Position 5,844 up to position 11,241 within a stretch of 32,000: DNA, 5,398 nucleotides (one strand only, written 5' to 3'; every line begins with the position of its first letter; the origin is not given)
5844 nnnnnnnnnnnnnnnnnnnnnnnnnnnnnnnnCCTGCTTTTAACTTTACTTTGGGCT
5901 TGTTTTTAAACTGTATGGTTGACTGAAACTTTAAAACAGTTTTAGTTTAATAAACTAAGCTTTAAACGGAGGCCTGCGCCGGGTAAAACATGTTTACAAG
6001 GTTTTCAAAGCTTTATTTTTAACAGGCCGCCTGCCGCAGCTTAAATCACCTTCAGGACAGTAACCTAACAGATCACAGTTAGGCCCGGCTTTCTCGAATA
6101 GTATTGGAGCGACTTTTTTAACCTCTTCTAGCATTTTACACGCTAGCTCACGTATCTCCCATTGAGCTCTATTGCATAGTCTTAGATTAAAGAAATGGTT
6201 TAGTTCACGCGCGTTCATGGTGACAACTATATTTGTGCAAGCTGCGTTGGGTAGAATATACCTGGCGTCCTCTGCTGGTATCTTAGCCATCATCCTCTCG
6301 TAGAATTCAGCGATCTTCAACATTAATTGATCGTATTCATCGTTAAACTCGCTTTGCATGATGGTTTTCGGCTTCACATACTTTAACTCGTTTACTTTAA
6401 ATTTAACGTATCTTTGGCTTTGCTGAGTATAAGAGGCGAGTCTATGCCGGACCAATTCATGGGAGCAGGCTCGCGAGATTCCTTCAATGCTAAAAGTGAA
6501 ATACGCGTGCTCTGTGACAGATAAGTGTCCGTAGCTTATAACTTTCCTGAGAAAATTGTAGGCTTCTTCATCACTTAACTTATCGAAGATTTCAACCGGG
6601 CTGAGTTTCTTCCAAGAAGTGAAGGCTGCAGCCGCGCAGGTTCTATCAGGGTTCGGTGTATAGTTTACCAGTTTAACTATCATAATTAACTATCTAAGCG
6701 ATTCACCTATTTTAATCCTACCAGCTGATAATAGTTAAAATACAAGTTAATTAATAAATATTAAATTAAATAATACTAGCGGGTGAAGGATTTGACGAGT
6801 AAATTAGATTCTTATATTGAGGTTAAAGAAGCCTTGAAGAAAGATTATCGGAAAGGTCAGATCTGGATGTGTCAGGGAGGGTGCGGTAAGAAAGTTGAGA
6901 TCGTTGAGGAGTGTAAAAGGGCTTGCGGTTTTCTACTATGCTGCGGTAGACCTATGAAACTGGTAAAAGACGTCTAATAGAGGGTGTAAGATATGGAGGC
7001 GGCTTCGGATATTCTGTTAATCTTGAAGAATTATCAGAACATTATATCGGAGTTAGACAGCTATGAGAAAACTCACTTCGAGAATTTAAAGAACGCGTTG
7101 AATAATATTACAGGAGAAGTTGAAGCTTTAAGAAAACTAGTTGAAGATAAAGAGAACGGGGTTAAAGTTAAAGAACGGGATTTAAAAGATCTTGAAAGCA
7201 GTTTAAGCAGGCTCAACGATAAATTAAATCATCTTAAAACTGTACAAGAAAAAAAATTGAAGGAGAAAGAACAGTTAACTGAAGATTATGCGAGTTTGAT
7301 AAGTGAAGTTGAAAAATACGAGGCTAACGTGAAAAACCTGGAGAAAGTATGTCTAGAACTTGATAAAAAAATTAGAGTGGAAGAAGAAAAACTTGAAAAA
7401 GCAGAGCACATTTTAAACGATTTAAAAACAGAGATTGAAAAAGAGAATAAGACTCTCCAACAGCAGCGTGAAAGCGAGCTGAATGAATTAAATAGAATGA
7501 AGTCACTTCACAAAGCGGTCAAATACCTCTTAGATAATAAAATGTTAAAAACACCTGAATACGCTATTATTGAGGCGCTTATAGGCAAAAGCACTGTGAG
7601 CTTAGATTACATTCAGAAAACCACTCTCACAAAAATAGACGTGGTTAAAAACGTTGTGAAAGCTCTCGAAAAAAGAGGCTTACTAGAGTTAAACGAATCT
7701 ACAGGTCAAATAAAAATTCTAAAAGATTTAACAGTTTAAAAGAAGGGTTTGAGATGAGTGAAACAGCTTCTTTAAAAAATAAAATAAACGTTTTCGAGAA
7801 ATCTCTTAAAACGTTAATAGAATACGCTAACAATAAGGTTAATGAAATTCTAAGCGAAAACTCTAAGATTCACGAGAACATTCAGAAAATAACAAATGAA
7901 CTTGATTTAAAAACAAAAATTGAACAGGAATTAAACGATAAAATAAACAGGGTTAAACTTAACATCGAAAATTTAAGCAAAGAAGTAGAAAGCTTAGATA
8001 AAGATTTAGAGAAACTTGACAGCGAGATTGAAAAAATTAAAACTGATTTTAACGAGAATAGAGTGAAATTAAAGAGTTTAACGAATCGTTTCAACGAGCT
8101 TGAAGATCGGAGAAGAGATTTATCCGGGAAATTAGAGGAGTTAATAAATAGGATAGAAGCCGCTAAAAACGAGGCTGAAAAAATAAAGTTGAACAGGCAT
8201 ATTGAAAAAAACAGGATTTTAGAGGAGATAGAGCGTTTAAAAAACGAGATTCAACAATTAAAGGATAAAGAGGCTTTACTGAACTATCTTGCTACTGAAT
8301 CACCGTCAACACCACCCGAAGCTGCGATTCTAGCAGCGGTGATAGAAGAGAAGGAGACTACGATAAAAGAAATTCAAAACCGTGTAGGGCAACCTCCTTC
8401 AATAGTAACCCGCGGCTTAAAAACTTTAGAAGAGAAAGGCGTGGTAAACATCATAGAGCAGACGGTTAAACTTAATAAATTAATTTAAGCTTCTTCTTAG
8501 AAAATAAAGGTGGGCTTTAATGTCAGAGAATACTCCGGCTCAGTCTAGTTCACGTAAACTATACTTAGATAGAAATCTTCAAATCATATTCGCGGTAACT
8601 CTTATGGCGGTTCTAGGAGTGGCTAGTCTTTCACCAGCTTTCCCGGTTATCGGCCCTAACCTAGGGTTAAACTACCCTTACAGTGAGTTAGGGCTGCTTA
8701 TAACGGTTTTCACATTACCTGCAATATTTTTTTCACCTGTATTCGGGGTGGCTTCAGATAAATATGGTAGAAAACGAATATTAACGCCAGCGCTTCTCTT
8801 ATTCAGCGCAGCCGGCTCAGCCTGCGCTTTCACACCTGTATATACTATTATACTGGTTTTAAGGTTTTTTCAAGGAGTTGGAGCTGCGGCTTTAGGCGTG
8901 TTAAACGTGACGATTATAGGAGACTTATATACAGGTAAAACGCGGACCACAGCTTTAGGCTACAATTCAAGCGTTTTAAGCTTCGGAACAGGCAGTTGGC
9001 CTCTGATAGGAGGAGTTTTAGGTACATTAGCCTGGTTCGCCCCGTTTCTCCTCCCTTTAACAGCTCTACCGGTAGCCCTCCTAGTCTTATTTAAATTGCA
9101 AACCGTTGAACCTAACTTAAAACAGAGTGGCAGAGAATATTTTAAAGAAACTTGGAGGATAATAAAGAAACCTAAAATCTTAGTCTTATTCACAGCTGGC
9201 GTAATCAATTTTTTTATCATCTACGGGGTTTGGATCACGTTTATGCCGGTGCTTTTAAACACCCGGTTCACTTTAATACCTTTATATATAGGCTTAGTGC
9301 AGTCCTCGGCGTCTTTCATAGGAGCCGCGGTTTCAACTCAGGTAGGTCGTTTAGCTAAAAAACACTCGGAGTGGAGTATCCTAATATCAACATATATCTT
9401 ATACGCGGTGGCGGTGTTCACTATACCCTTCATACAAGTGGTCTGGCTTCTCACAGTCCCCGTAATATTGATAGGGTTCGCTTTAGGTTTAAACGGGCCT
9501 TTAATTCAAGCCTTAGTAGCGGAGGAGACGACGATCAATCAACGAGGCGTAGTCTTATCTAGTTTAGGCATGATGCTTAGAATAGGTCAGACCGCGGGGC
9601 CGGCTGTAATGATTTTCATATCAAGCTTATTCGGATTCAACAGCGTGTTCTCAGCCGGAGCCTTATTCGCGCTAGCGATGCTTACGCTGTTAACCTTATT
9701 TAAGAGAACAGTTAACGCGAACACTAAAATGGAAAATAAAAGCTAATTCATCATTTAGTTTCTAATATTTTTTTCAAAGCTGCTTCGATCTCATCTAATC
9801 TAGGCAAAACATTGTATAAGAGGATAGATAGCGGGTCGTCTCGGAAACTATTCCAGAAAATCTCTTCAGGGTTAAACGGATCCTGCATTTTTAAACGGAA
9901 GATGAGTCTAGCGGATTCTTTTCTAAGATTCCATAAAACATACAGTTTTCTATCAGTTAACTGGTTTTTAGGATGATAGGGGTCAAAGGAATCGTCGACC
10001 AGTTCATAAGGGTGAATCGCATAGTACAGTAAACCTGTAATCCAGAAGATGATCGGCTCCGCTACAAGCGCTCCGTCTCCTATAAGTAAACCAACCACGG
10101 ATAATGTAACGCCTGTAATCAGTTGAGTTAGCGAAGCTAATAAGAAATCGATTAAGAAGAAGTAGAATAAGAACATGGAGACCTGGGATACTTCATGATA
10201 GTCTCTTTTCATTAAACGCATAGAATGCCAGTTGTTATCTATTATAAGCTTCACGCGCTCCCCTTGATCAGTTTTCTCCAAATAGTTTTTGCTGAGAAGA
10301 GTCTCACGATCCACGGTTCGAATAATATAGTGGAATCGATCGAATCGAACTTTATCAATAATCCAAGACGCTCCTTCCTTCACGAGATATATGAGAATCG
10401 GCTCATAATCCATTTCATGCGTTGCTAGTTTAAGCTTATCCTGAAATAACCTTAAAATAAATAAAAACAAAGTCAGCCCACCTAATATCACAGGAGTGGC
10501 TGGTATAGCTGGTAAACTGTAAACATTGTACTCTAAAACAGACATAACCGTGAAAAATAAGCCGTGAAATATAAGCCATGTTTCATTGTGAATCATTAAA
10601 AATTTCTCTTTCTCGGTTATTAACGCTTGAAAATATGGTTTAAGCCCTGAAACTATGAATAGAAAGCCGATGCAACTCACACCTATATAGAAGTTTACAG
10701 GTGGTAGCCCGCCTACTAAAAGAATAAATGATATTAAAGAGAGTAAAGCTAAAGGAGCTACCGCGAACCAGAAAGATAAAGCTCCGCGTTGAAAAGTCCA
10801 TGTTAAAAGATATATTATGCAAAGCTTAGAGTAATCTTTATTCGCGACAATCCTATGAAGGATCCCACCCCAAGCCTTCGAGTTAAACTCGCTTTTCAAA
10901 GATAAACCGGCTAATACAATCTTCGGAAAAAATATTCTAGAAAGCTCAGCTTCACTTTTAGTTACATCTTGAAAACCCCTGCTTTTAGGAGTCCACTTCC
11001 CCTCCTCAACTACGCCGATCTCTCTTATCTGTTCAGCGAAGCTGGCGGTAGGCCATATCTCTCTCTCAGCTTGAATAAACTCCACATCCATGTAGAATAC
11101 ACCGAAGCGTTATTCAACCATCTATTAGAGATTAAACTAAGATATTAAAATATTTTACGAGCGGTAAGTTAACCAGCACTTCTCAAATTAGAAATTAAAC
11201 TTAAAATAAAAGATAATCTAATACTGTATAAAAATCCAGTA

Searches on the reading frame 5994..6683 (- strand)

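Call 53: search_protein_families(library=pfam, proteins=[window:5994-6683:-], max_evalue=0.001)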
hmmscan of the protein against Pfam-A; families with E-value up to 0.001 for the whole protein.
window:5994-6683:- (229 aa): 1 family
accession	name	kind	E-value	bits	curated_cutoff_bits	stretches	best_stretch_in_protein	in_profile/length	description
PF02511.20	Thy1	-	3.7e-69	232.8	24.8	1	4-194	1-191/191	Thymidylate synthase complementing protein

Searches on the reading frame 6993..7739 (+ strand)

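Call 53: search_protein_families(library=pfam, proteins=[window:6993-7739:+], max_evalue=0.001)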
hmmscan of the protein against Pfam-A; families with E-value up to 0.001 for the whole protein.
window:6993-7739:+ (248 aa): 1 family
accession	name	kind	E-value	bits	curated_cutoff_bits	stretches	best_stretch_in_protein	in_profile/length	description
PF15619.11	Lebercilin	-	4.1e-08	33.5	34.3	1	20-157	47-188/193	Ciliary protein causing Leber congenital amaurosis disease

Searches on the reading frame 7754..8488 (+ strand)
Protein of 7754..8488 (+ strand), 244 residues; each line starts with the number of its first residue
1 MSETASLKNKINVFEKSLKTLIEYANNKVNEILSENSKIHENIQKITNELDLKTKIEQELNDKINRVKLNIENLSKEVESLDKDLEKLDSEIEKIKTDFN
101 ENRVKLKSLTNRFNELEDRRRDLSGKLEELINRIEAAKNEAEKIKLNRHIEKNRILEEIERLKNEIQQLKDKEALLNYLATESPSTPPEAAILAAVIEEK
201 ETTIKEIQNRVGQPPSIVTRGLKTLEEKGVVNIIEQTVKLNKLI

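Call 53: search_protein_families(library=pfam, proteins=[window:7754-8488:+], max_evalue=0.001)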
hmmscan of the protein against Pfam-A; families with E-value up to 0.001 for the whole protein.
window:7754-8488:+ (244 aa): 17 families
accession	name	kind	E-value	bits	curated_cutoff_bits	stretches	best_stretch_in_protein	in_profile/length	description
PF01978.25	TrmB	-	4.5e-06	26.9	25.6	1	189-239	10-60/68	Sugar-specific transcriptional regulator TrmB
PF04728.18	LPP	-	2.3e-05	25.1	29.1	0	70-100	1-31/53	Lipoprotein leucine-zipper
PF09339.16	HTH_IclR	-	3.5e-05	23.9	22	1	191-231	7-48/52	IclR helix-turn-helix domain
PF07889.17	DUF1664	-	3.8e-05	24.2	34.6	1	29-96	54-121/124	Protein of unknown function (DUF1664)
PF01047.28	MarR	-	5.9e-05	23.3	24.6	1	186-231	2-47/59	MarR family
PF12802.13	MarR_2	-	6.5e-05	23.5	27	1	186-231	4-50/61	MarR family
PF09762.14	CCDC93_CC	-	0.00012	21.7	30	1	14-174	88-246/429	CCDC93 coiled-coil domain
PF13412.12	HTH_24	-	0.00015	21.7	21.9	1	191-231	7-47/48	Winged helix-turn-helix DNA-binding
PF25450.1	Rab11-FIP3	-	0.00018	22.3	31.9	0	52-128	44-120/125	Rab11-FIP3-like domain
PF25212.1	HVO_A0114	-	0.00022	21.4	27.6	0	186-236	21-71/84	HVO_A0114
PF04108.17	ATG17_like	-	0.00022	21.3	43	1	59-207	113-227/355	Autophagy protein ATG17-like domain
PF06009.19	Laminin_II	-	0.00028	21.4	33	0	60-157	22-122/138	Laminin Domain II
PF10234.14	Cluap1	-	0.0003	20.7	25.8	1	18-111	128-221/268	Clusterin-associated protein-1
PF07926.17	TPR_MLP1_2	-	0.00033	21.1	36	0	25-137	6-115/129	TPR/MLP1/MLP2-like protein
PF11932.13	DUF3450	-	0.00038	20.3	32.6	1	40-135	15-110/241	Protein of unknown function (DUF3450)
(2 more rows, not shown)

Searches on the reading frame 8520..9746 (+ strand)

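Call 53: search_protein_families(library=pfam, proteins=[window:8520-9746:+], max_evalue=0.001)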
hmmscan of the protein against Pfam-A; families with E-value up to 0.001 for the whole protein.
window:8520-9746:+ (408 aa): 4 families
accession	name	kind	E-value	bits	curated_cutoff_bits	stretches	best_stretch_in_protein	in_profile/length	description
PF07690.21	MFS_1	-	5e-56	190.5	33.4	2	23-336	1-322/347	Major Facilitator Superfamily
PF05977.19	MFS_3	-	1.1e-09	37.7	27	1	252-403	42-198/524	Transmembrane secretion effector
PF00083.30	Sugar_tr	-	6.8e-09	35.6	22.3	1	55-156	46-150/452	Sugar (and other) transporter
PF03137.26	OATP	-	0.0007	18.5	25.8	0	199-306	274-380/545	Organic Anion Transporter Polypeptide (OATP) family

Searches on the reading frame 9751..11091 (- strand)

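Call 53: search_protein_families(library=pfam, proteins=[window:9751-11091:-], max_evalue=0.001)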
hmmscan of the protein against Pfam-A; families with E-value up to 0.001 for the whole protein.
window:9751-11091:- (446 aa): 0 families

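Call 70: search_protein_families(library=pfam, alignment_id=A3, max_evalue=0.00001)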
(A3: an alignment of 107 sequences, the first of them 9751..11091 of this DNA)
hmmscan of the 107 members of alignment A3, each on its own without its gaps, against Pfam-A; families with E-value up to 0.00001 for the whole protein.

A. member 1, window:9751-11091:- (446 aa): 0 families

B. families by the number of members that match (of 107 scanned): 61 families (the first 25 are shown)
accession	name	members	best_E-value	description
PF09620.15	Cas_csx3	6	3.8e-35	CRISPR-associated protein (Cas_csx3)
PF01867.21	Cas_Cas1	5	6e-92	CRISPR associated protein Cas1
PF01850.27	PIN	5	4.7e-14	PIN domain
PF10040.14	CRISPR_Cas6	4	2.7e-14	CRISPR-associated endoribonuclease Cas6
PF09827.14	CRISPR_Cas2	3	4.5e-26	CRISPR associated protein Cas2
PF00092.34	VWA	3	6.2e-16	von Willebrand factor type A domain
PF01909.29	NTP_transf_2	3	1.4e-13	Nucleotidyltransferase domain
PF18145.6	SAVED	3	5.9e-12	SMODS-associated and fused to various effectors sensor domain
PF18765.7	Polbeta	3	6.8e-11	Polymerase beta, Nucleotidyltransferase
PF13519.12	VWA_2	3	1.4e-09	von Willebrand factor type A domain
PF04014.23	MazE_antitoxin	3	2e-09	Antidote-toxin recognition MazE, bacterial antitoxin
PF09651.16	Cas_APE2256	2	4.6e-38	CRISPR-associated protein (Cas_APE2256)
PF05635.17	23S_rRNA_IVP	2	2.9e-35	23S rRNA-intervening sequence protein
PF22662.2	Csa3_N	2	6.9e-32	Csa3 CRISPR-associated Rossmann-like domain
PF00528.27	BPD_transp_1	2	1.1e-17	Binding-protein-dependent transport system inner membrane component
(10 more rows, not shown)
